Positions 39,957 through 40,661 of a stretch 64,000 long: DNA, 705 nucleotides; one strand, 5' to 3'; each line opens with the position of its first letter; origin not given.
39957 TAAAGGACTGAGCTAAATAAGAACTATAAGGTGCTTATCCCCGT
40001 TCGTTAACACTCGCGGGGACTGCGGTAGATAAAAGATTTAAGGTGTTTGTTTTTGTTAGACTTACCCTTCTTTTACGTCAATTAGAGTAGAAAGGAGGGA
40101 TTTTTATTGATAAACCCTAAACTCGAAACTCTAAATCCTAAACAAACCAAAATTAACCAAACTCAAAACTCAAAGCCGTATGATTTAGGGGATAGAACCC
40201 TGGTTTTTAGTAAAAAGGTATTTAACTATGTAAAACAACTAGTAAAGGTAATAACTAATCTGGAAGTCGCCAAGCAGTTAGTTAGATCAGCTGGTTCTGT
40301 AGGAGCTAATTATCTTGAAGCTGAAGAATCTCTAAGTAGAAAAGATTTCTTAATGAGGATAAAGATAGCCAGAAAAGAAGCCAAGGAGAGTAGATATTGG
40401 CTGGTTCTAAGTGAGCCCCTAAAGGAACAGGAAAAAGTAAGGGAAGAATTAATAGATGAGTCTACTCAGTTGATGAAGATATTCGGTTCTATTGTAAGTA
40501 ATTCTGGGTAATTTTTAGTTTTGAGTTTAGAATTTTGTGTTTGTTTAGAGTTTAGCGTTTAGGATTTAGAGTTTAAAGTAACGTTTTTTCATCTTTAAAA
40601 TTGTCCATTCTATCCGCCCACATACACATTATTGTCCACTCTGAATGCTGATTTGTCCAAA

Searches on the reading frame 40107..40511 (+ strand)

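Call 6: search_protein_families(library=pfam, max_evalue=0.01, proteins=[window:40107-40511:+])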
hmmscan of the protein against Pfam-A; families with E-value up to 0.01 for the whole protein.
window:40107-40511:+ (134 aa): 1 family
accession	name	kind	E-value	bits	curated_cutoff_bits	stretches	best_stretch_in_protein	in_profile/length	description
PF05635.17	23S_rRNA_IVP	-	6.3e-14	52.5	33.8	1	31-125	9-103/106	23S rRNA-intervening sequence protein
